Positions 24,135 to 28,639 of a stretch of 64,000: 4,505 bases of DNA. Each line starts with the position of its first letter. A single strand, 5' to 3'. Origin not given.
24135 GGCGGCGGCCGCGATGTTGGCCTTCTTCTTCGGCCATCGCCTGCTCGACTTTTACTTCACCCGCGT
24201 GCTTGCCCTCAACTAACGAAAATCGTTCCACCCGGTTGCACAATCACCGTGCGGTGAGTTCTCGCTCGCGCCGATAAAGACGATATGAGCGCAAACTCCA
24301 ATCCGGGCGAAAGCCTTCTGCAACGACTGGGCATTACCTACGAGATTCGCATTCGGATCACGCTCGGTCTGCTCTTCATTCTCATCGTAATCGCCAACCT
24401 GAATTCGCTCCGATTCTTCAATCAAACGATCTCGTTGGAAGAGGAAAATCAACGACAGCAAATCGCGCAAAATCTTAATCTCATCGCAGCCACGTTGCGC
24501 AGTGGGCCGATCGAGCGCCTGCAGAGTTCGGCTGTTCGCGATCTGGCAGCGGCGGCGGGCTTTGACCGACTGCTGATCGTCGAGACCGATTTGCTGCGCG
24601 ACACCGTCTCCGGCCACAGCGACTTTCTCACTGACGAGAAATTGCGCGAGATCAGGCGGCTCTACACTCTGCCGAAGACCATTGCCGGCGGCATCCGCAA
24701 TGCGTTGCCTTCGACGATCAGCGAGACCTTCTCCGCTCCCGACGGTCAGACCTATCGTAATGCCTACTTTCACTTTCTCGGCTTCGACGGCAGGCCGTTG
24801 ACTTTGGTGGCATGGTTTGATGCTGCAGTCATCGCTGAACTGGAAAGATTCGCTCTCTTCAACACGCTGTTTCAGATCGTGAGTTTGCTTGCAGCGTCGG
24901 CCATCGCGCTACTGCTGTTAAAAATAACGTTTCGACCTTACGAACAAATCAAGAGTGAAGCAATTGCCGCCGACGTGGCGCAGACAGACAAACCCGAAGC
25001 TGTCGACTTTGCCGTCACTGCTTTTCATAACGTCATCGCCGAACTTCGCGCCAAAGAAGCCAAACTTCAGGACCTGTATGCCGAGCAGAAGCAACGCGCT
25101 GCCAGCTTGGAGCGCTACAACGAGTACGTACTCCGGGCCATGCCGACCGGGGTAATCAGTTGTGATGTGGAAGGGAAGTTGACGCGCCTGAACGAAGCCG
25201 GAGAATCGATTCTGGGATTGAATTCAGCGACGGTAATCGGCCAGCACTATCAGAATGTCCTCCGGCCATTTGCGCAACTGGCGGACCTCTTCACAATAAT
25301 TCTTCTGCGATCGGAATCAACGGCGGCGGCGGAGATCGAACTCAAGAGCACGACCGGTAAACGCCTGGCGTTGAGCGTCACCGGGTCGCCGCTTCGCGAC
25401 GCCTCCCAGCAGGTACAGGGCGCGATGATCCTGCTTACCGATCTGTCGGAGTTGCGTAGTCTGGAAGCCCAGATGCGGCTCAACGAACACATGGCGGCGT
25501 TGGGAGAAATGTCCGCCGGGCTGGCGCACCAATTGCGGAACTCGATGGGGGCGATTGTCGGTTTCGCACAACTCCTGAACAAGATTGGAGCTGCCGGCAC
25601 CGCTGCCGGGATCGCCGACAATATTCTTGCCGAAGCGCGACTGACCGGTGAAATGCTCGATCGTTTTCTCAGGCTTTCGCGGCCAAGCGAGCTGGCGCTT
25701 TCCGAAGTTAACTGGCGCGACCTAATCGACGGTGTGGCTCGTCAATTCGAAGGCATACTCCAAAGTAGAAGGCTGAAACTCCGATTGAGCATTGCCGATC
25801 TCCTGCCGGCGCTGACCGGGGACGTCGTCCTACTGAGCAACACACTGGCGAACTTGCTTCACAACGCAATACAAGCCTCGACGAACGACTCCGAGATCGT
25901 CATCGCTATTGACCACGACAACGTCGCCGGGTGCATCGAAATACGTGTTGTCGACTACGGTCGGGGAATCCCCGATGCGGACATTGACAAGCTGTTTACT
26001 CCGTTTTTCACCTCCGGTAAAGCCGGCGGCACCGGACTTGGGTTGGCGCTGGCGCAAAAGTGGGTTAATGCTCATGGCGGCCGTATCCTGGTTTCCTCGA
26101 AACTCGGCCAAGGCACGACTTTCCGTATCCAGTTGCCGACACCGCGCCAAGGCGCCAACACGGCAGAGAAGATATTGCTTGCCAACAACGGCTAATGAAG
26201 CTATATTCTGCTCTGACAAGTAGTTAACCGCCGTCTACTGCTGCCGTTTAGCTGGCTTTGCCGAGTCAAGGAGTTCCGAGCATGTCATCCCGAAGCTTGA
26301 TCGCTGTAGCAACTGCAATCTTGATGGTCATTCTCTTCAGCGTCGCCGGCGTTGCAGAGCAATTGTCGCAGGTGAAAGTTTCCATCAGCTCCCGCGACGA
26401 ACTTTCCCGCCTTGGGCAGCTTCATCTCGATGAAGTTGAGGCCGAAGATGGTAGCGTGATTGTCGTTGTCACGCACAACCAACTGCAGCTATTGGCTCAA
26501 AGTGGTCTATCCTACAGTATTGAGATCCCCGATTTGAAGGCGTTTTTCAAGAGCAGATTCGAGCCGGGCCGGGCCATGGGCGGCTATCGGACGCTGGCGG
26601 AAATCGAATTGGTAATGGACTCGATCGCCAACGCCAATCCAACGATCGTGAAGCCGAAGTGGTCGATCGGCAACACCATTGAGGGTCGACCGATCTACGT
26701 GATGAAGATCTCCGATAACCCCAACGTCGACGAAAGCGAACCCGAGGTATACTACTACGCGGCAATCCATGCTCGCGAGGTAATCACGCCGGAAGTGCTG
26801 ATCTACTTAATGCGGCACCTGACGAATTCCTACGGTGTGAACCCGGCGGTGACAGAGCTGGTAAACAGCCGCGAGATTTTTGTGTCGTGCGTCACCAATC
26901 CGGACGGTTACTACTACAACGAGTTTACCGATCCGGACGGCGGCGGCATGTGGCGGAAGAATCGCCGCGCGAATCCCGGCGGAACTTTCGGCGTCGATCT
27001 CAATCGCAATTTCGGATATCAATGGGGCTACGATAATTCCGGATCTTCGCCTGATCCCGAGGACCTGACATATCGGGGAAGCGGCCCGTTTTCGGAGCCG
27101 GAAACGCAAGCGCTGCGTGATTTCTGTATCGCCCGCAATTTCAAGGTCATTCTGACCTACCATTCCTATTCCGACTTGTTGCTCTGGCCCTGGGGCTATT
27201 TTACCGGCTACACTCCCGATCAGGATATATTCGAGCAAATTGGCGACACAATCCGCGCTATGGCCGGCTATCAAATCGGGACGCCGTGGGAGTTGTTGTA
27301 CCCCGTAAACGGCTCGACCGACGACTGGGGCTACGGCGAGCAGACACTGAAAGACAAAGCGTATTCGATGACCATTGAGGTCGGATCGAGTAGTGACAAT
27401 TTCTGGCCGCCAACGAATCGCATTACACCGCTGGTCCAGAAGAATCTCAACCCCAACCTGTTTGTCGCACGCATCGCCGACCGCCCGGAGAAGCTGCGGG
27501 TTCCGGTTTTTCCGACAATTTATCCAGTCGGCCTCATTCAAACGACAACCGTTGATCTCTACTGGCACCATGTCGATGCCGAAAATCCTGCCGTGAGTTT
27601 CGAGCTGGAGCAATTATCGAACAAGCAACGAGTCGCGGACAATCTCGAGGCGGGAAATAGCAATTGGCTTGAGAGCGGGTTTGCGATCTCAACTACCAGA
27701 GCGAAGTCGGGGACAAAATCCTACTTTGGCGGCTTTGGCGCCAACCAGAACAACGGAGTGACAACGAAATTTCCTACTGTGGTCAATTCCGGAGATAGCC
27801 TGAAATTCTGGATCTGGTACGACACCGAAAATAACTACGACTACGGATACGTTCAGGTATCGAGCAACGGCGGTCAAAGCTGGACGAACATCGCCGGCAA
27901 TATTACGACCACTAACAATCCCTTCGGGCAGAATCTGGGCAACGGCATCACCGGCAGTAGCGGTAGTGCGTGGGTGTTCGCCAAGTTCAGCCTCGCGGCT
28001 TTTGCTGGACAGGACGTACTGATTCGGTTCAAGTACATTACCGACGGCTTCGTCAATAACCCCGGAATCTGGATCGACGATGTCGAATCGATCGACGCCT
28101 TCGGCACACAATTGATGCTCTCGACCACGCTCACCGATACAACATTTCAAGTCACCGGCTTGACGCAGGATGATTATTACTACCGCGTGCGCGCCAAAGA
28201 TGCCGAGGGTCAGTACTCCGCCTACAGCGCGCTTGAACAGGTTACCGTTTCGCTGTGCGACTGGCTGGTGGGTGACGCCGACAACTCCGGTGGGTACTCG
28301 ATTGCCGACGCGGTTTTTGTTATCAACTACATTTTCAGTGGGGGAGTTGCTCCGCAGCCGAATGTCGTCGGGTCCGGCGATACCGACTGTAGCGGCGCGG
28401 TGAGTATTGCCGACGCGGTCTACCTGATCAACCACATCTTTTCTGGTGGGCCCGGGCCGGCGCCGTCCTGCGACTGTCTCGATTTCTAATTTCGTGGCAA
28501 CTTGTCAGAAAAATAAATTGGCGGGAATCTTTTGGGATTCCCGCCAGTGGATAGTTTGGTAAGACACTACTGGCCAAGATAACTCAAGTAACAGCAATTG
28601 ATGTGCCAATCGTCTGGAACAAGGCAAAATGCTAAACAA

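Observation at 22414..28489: Two secreted proteins share a cysteine-bracketed double-dockerin-like C-terminal tail, flanking a prepilin peptidase and a PAS sensor kinase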

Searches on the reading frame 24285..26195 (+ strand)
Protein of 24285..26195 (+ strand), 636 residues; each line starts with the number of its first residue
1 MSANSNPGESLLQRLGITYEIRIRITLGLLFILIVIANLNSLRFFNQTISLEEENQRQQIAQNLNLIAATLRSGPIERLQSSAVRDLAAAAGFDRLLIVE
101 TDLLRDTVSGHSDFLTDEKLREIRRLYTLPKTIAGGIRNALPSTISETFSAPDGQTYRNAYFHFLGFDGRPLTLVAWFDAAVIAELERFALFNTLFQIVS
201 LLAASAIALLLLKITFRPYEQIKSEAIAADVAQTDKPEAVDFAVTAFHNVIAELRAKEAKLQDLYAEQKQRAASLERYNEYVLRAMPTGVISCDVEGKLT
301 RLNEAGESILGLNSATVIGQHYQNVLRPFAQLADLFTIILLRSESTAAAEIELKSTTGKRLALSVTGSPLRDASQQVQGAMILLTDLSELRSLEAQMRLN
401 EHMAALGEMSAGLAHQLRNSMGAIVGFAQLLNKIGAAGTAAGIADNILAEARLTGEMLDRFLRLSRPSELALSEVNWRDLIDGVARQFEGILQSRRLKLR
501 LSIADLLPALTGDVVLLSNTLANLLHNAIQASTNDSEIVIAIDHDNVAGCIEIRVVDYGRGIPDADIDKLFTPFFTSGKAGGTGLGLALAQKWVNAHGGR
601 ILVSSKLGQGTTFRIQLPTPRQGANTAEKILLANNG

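Call 3: search_protein_families(library=pfam, proteins=[window:24285-26195:+], max_evalue=0.01)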
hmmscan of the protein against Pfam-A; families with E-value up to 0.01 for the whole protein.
window:24285-26195:+ (636 aa): 8 families
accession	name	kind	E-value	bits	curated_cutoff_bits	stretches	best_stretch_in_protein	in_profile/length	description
PF02518.31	HATPase_c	-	1.4e-26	93.6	26.4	1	512-620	1-110/111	Histidine kinase-, DNA gyrase B-, and HSP90-like ATPase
PF00989.32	PAS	-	6.2e-10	39.5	22.6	1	282-386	6-112/113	PAS fold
PF08448.16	PAS_4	-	5e-09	36.8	23.1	1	284-391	2-109/110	PAS fold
PF13426.13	PAS_9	-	1.2e-08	35.6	27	1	287-389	1-103/103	PAS domain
PF00512.31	HisKA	-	2.5e-08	34.3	26.9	1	406-467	2-63/66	His Kinase A (phospho-acceptor) domain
PF13188.13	PAS_8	-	0.00086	19.6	21.8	1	281-326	5-47/65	PAS domain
PF14501.12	HATPase_c_5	-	0.0051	17.1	22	0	517-602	6-87/102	GHKL domain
PF13589.12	HATPase_c_3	-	0.0063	17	25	0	519-591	5-81/137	Histidine kinase-, DNA gyrase B-, and HSP90-like ATPase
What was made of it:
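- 24285..26195 (+): PAS sensor histidine kinase, directly upstream of M14. Pfam PAS, HisKA and HATPase_c (call 3).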

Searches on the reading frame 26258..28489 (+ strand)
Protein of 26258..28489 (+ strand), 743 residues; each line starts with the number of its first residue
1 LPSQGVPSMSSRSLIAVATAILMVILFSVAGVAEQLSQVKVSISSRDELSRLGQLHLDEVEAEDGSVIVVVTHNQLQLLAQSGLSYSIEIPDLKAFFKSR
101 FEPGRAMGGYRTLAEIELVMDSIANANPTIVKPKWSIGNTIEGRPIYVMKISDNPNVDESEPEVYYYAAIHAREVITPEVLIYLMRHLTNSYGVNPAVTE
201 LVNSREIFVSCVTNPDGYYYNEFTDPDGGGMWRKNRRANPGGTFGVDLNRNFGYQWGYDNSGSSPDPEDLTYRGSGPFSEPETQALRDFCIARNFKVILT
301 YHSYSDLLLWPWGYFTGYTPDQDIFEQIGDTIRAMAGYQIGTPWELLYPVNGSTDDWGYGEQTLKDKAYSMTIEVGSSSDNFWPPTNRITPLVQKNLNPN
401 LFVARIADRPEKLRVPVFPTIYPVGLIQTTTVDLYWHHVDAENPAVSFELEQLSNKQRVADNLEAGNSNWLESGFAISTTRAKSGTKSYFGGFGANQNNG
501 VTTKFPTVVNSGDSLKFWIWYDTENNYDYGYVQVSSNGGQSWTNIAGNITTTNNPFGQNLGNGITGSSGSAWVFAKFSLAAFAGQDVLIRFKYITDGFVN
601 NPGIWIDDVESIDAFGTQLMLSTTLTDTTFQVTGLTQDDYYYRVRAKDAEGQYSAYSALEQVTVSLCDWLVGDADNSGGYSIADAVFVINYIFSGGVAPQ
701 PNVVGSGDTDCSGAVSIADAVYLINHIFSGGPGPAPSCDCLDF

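Call 3: search_protein_families(library=pfam, proteins=[window:26258-28489:+], max_evalue=0.01)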
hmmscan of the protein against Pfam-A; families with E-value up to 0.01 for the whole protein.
window:26258-28489:+ (743 aa): 3 families
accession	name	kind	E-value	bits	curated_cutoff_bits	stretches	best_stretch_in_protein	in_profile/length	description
PF00246.29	Peptidase_M14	-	1.6e-70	238.4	21.6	1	118-397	3-284/286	Zinc carboxypeptidase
PF20773.4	InhA-like_MAM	-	6.2e-26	91.5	26.9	1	477-639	29-190/191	Immune inhibitor A-like, MAM domain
PF24421.1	Ig_J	-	0.0026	18.3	29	1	617-654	55-92/104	Tip attachment protein J, Ig-like domain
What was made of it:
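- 26282..28489 (+): M14 carboxypeptidase - InhA-like MAM - dockerin protein (735 aa). Pfam M14 E 1.6e-70 and MAM E 6e-26 (call 3).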

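Call 9: search_protein_families(library=ncbifam, proteins=[window:26258-28486:+], max_evalue=0.1)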
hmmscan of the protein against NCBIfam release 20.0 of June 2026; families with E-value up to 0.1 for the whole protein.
window:26258-28486:+ (743 aa): 4 families
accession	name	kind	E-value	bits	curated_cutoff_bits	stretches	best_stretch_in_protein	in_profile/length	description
NF038111.1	rhom_dep_M36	equivalog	4.6e-06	24.3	1700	1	498-610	1038-1162/1315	rhombosortase-dependent M36 family metallopeptidase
NF038128.1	choice_anch_J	domain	0.00014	22.1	30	1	459-609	18-160/162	choice-of-anchor J domain-containing protein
NF038112.1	myxo_dep_M36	subfamily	0.00045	17.4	1500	1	522-611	1058-1166/1604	myxosortase-dependent M36 family metallopeptidase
NF007897.0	PRK10602.1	equivalog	0.093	11.7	157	0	243-303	92-158/237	murein tripeptide amidase MpaA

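Call 36: find_homologous_proteins(query=window:26282-28486:+, max_evalue=1e-30)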
Query window:26282-28486:+ (735 aa): 5314 proteins with E <= 1e-30 among 8000 candidates; the best 120 are listed.
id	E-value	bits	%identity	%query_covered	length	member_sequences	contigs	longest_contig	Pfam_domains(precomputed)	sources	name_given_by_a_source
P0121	0.0e+0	1705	100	100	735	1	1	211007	PF00246.30,PF20773.6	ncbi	-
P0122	0.0e+0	1082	62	100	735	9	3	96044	PF00246.30,PF20773.6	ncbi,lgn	-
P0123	0.0e+0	1079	62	100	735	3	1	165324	PF00246.30,PF20773.6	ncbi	-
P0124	0.0e+0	1076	63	100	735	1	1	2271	PF00246.30,PF20773.6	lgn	-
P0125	0.0e+0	1037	62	98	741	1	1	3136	PF00246.30,PF20773.6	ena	-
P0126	0.0e+0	1011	60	100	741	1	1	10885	PF00246.30,PF20773.6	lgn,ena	-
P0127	2.6e-296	1003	61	97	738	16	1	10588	PF00246.30,PF20773.6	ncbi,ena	-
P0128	6.9e-296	1001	59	100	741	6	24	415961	PF00246.30,PF20773.6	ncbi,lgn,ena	-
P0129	6.2e-294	995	60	100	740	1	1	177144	PF00246.30,PF20773.6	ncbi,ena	-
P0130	5.9e-293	992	60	97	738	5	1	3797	PF00246.30,PF20773.6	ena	-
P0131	7.7e-292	988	59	100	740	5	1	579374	PF00246.30,PF20773.6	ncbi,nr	ncbi:MAG: immune inhibitor A [bacterium]|nr:immune inhibitor A [bacterium]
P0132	1.5e-285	967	58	100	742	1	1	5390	PF00246.30,PF20773.6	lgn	-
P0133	2.3e-285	967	59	97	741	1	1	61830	PF00246.30,PF20773.6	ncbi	-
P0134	9.6e-284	961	58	96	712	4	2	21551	PF00246.30,PF20773.6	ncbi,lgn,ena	-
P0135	1.1e-280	951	58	100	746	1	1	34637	PF00246.30,PF20773.6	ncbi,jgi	-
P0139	2.7e-268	910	55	100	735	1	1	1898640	PF00246.30,PF20773.6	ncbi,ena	-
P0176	6.0e-211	721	47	99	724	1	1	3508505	PF00246.30,PF00404.25,PF20773.6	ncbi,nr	ncbi:conserved hypothetical protein [Candidatus Zixiibacteriota bacterium]|nr:conserved hypothetical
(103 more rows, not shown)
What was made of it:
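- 26282..28489 (+): The architecture is conserved in more than 100 homologues at 45-63% identity, and the named ones are mostly Zixibacteria (call 36).
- Checked: The 735-aa form is the one on record (P0121, call 36).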

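Call 37: find_encoding_contigs(protein=P0128, flank=7000, max_places=1)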
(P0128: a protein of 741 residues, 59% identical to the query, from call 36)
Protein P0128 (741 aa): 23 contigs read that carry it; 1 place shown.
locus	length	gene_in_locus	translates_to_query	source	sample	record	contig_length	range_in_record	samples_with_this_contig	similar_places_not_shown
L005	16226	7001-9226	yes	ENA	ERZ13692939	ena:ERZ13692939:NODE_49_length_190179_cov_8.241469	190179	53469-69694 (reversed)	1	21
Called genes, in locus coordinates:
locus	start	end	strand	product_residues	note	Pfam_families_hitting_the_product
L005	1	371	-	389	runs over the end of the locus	PF00226:DnaJ, PF01556:DnaJ_C, PF00684:DnaJ_CXXCXGXG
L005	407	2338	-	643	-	PF00012:HSP70, PF06723:MreB_Mbl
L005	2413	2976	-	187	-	PF01025:GrpE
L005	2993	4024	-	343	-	PF03444:WHD_HrcA (weak), PF01628:HrcA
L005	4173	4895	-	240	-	-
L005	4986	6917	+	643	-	PF00989:PAS, PF08448:PAS_4 (weak), PF13426:PAS_9, PF00512:HisKA, PF02518:HATPase_c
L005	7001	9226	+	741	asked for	PF00246:Peptidase_M14, PF20773:InhA-like_MAM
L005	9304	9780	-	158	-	-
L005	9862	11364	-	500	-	PF14326:DUF4384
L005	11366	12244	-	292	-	-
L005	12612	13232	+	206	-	PF01047:MarR (weak), PF12802:MarR_2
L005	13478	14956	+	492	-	-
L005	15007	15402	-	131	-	PF00856:SET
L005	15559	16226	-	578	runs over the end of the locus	PF00587:tRNA-synt_2b, PF04073:tRNA_edit, PF03129:HGTP_anticodon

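Call 38: find_encoding_contigs(protein=P0176, flank=7000, max_places=1)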
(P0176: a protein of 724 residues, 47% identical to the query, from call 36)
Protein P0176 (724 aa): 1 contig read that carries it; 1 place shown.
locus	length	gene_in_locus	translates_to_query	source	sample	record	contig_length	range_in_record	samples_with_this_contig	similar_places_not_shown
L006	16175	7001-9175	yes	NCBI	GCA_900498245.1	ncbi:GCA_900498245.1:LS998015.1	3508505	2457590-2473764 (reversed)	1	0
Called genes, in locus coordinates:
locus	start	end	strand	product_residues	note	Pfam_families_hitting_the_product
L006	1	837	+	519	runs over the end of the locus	PF13650:Asp_protease_2, PF13975:gag-asp_proteas (weak)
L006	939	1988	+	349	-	PF00365:PFK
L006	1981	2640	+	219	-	-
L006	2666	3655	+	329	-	PF00044:Gp_dh_N, PF02800:Gp_dh_C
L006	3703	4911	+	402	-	PF00162:PGK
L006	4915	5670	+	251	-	PF00121:TIM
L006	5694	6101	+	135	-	PF03840:SecG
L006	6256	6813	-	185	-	PF13505:OMP_b-brl (faint)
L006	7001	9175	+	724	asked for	PF00246:Peptidase_M14, PF20773:InhA-like_MAM, PF00404:Dockerin_1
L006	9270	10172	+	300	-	PF01522:Polysacc_deac_1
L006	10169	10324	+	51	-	-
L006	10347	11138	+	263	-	-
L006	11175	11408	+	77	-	PF12797:Fer4_2 (faint), PF13237:Fer4_10 (weak), PF14697:Fer4_21 (faint), PF00037:Fer4 (weak), PF12837:Fer4_6 (faint), PF12838:Fer4_7, PF13187:Fer4_9, PF00037:Fer4 (weak), +2 more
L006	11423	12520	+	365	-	PF01855:POR_N, PF02780:Transketolase_C (weak), PF17147:PFOR_II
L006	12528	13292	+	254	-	PF02775:TPP_enzyme_C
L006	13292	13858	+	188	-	PF01558:POR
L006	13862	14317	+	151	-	PF01257:2Fe-2S_thioredx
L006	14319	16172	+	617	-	PF01257:2Fe-2S_thioredx (weak), PF01512:Complex1_51K, PF10531:SLBB (weak), PF12838:Fer4_7 (faint), PF10589:NADH_4Fe-4S, PF00037:Fer4 (weak), PF13187:Fer4_9 (weak), PF13237:Fer4_10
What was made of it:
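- L006 has M14-Doc with neither pilD nor the kinase (call 38).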

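Call 68: find_encoding_contigs(protein=P0123, flank=6000, max_places=1)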
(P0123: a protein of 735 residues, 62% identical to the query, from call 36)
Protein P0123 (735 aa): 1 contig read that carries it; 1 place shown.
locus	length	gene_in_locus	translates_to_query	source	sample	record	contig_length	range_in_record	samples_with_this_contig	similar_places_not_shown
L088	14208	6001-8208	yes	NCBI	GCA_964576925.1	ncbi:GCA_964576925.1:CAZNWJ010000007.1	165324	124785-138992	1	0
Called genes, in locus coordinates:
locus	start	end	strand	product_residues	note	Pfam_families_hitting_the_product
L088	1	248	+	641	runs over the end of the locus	PF00012:HSP70, PF06723:MreB_Mbl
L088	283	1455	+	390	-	PF00226:DnaJ, PF01556:DnaJ_C, PF00684:DnaJ_CXXCXGXG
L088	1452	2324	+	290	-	PF06325:PrmA, PF02475:TRM5-TYW2_MTfase, PF02353:CMAS, PF05175:MTS, PF13847:Methyltransf_31, PF08241:Methyltransf_11, PF08242:Methyltransf_12, PF13649:Methyltransf_25, +3 more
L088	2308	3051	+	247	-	PF04452:Methyltrans_RNA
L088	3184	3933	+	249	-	PF06750:A24_N_bact, PF01478:Peptidase_A24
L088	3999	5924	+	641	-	PF00989:PAS, PF08448:PAS_4, PF13426:PAS_9 (weak), PF00512:HisKA, PF02518:HATPase_c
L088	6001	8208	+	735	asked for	PF00246:Peptidase_M14, PF20773:InhA-like_MAM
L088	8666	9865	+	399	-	PF13742:tRNA_anti_2, PF01336:tRNA_anti-codon (weak), PF02601:Exonuc_VII_L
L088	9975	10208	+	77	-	PF02609:Exonuc_VII_S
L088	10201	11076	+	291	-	PF00348:polyprenyl_synt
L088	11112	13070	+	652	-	PF13292:DXP_synthase_N, PF00456:Transketolase_N (weak), PF02779:Transket_pyr, PF02780:Transketolase_C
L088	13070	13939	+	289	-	PF01513:NAD_kinase, PF20143:NAD_kinase_C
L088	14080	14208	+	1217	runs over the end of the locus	PF00082:Peptidase_S8, PF01839:FG-GAP (faint), PF13517:FG-GAP_3 (weak), PF13860:FlgD_ig (weak)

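Call 69: find_encoding_contigs(protein=P0139, flank=6000, max_places=1)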
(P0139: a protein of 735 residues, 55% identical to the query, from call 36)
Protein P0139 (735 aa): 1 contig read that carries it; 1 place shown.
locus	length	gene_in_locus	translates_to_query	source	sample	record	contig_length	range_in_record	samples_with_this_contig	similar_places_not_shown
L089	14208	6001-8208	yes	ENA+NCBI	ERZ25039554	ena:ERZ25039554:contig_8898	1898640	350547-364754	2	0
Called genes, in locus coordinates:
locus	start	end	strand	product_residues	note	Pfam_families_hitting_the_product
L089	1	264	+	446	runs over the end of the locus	PF00012:HSP70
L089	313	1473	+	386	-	PF00226:DnaJ, PF01556:DnaJ_C, PF00684:DnaJ_CXXCXGXG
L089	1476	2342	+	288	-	PF06325:PrmA, PF05175:MTS, PF01135:PCMT (weak), PF02475:TRM5-TYW2_MTfase, PF13489:Methyltransf_23, PF13847:Methyltransf_31, PF08241:Methyltransf_11, PF13649:Methyltransf_25, +1 more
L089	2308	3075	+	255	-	PF20260:PUA_4 (weak), PF04452:Methyltrans_RNA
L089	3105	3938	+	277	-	PF06750:A24_N_bact, PF01478:Peptidase_A24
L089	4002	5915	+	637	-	PF00989:PAS, PF08448:PAS_4, PF00512:HisKA, PF02518:HATPase_c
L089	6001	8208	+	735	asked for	PF00246:Peptidase_M14, PF20773:InhA-like_MAM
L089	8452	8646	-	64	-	-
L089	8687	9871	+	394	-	PF13742:tRNA_anti_2, PF01336:tRNA_anti-codon, PF02601:Exonuc_VII_L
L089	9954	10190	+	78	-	PF02609:Exonuc_VII_S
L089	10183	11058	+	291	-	PF00348:polyprenyl_synt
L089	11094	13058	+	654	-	PF13292:DXP_synthase_N, PF02779:Transket_pyr, PF02780:Transketolase_C, PF17147:PFOR_II (faint)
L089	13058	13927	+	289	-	PF01513:NAD_kinase, PF20143:NAD_kinase_C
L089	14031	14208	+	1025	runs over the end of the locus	PF00082:Peptidase_S8, PF01839:FG-GAP (faint), PF13517:FG-GAP_3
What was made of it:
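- pilD-HK-M14 order is conserved in L088 and L089 (calls 68-69), and HK-M14 in L005 (call 37). The conserved block also includes dnaJ, prmA, rsmE, xseAB, ispA and dxs (calls 68-69), so the order looks like general collinearity.
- Tried and rejected: L088 and L089 then showed the trio is conserved among closer relatives (calls 68-69), and I revised the conclusion.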

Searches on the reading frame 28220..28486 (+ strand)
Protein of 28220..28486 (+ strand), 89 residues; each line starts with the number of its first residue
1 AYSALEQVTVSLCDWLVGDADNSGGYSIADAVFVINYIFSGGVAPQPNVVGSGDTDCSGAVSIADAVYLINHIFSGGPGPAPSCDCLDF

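Call 8: search_protein_families(library=pfam, proteins=[window:28220-28486:+], max_evalue=10)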
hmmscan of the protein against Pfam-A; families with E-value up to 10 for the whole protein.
window:28220-28486:+ (89 aa): 1 family
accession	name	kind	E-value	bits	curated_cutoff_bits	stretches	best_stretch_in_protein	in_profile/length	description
PF00404.24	Dockerin_1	-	1.2e-05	25.9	22.9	2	18-73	2-56/57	Dockerin type I domain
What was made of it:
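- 28262..28477 (+): Dockerin module of the M14 protein (aa 669-740 in 743-aa numbering); cysteines C667 (just upstream), C711, C738, C740. PF00404 at 25.9 bits when the tail is scanned alone (call 8).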
